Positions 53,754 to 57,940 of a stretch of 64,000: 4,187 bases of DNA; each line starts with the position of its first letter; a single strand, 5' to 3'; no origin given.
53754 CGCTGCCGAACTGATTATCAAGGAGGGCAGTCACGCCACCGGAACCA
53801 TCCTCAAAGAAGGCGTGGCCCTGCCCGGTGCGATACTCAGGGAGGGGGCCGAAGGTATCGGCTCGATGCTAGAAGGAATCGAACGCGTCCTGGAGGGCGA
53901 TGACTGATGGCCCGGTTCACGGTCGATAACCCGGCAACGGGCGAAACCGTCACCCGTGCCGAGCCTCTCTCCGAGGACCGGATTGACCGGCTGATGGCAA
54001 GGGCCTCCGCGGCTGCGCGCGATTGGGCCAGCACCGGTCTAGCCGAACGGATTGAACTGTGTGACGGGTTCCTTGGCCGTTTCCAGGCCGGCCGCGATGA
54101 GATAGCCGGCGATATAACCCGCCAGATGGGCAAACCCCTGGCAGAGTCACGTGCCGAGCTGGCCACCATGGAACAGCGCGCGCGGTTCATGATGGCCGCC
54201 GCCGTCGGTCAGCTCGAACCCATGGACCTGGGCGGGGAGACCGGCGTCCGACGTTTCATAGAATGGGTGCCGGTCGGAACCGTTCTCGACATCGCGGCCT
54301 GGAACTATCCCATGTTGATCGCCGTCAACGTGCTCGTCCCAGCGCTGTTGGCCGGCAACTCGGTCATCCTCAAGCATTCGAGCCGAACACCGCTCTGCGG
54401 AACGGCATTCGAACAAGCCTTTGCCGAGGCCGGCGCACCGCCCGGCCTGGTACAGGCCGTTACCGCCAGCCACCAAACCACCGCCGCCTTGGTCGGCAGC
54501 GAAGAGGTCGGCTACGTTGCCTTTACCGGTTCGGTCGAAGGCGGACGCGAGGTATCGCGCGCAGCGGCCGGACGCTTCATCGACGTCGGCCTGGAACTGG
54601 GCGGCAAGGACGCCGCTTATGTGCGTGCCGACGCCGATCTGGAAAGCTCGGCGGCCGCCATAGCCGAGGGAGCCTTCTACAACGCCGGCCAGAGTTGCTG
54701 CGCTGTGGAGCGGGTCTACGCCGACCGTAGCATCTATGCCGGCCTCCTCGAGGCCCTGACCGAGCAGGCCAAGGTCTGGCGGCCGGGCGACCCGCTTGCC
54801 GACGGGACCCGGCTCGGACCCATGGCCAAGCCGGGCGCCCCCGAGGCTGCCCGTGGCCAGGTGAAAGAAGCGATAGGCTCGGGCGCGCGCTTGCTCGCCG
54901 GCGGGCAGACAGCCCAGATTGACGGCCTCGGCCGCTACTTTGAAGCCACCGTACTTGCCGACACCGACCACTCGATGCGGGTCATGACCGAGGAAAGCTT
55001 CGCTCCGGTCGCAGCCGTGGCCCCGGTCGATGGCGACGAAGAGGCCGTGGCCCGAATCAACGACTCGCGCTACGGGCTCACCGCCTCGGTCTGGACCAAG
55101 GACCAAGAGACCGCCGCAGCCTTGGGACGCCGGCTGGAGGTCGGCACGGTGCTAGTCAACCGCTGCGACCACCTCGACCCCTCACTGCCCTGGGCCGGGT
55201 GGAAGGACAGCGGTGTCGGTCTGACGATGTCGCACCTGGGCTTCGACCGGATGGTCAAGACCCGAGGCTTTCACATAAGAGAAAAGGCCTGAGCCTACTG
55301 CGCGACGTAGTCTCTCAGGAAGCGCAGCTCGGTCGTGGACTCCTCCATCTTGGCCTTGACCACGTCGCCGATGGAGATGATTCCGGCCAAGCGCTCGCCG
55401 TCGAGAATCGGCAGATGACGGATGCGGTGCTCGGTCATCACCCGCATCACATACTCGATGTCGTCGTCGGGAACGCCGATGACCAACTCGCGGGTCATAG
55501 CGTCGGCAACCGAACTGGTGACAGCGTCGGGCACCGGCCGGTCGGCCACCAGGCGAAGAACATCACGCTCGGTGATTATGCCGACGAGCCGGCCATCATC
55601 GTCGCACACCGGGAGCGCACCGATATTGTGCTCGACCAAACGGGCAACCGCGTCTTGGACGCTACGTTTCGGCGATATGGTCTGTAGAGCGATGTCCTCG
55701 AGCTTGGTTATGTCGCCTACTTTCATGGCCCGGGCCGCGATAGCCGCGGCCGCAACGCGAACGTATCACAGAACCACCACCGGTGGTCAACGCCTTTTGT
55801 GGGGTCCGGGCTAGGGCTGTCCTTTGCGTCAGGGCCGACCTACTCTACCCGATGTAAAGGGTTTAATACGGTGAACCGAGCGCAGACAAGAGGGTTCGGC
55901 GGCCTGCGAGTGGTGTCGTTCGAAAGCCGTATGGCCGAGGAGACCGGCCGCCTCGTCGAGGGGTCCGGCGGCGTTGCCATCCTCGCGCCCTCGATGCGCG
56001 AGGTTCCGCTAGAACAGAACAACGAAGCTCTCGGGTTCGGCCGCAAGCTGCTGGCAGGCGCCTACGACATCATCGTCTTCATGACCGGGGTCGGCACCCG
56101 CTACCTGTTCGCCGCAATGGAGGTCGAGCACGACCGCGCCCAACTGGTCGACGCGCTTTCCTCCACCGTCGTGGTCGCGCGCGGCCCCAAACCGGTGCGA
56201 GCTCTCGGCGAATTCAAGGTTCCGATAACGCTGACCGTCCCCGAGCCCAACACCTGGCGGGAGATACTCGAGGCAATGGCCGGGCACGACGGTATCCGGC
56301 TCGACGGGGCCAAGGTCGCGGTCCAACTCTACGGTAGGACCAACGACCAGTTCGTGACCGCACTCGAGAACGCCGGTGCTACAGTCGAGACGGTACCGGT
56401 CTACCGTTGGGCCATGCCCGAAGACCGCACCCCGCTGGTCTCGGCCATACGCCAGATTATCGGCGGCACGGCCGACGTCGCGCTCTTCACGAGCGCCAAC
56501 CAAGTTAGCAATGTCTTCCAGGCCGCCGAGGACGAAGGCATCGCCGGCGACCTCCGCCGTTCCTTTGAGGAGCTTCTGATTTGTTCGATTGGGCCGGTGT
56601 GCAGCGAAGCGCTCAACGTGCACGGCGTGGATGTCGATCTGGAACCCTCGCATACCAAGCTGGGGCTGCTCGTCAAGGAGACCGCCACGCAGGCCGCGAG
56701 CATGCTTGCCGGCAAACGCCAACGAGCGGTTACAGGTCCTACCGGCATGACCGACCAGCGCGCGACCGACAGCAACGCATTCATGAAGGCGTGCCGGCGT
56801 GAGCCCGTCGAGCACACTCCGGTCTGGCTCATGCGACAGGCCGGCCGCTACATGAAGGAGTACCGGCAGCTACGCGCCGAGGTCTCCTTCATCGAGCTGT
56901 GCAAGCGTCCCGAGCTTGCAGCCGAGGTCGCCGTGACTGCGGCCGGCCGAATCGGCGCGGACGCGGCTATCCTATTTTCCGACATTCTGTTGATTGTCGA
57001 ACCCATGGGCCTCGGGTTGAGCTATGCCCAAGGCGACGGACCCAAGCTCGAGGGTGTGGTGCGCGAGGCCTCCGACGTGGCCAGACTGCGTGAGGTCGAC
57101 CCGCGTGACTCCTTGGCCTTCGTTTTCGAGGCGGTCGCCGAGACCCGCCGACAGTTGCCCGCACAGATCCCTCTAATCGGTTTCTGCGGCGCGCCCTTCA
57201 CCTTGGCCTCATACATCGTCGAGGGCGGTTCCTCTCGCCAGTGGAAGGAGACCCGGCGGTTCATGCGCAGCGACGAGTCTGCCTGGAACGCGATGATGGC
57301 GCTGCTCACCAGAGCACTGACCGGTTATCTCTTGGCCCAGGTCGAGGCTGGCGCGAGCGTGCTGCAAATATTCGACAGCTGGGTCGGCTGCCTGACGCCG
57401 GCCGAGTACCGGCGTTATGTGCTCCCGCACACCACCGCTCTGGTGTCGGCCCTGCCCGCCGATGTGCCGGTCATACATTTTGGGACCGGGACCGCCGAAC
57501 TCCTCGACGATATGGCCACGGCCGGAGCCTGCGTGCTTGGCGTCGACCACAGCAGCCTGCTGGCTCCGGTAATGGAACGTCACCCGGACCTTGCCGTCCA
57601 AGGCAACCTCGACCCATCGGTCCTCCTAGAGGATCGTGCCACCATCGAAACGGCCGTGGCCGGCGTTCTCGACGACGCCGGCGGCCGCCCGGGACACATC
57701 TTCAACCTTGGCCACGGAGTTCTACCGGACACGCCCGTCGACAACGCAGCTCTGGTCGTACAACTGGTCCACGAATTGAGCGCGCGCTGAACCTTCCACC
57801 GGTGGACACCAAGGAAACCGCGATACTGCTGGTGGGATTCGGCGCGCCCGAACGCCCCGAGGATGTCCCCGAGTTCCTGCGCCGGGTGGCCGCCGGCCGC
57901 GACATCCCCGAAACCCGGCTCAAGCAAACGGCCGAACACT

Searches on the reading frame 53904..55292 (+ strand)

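Call 37: search_protein_families(library=pfam, proteins=[window:53904-55292:+], max_evalue=0.00001)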
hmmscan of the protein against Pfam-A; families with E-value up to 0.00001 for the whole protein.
window:53904-55292:+ (462 aa): 1 family
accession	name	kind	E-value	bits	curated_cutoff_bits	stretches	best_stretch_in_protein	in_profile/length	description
PF00171.27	Aldedh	-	1.1e-121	407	23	1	5-453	9-458/461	Aldehyde dehydrogenase family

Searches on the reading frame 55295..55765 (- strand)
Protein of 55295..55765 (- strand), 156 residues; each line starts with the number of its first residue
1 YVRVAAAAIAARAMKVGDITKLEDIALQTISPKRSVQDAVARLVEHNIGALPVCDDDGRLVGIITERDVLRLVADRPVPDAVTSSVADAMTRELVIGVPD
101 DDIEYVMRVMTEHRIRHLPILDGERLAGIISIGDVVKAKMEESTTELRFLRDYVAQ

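Call 37: search_protein_families(library=pfam, proteins=[window:55295-55765:-], max_evalue=0.00001)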
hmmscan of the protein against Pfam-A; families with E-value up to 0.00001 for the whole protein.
window:55295-55765:- (156 aa): 1 family
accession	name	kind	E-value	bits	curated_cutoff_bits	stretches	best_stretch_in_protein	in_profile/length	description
PF00571.33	CBS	-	7.4e-27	93.9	24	2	27-74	9-56/57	CBS domain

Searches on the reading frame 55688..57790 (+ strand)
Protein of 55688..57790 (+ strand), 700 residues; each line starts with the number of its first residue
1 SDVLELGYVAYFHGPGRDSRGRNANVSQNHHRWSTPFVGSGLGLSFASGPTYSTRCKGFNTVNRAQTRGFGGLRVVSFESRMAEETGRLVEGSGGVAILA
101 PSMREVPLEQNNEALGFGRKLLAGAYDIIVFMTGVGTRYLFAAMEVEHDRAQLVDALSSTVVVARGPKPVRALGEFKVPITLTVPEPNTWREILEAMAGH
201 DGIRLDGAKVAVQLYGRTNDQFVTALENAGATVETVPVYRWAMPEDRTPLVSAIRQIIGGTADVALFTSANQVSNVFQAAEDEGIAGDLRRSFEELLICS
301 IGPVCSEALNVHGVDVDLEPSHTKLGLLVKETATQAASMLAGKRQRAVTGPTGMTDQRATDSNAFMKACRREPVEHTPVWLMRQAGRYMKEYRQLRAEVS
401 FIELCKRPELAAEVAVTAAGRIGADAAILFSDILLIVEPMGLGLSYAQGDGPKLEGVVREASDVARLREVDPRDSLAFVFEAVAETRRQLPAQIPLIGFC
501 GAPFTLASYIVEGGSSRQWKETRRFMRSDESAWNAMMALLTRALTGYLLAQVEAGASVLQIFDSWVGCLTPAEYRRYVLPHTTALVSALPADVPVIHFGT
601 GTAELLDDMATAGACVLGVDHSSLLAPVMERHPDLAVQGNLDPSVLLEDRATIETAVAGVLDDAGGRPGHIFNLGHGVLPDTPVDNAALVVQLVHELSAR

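Call 37: search_protein_families(library=pfam, proteins=[window:55688-57790:+], max_evalue=0.00001)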
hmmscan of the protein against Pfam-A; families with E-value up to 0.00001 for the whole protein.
window:55688-57790:+ (700 aa): 2 families
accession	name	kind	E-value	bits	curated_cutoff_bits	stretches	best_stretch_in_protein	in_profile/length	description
PF01208.23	URO-D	-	9.5e-118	393.6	23.9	1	363-696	4-345/346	Uroporphyrinogen decarboxylase (URO-D)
PF02602.20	HEM4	-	7.1e-35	120.6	27.5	1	87-327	4-228/231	Uroporphyrinogen-III synthase HemD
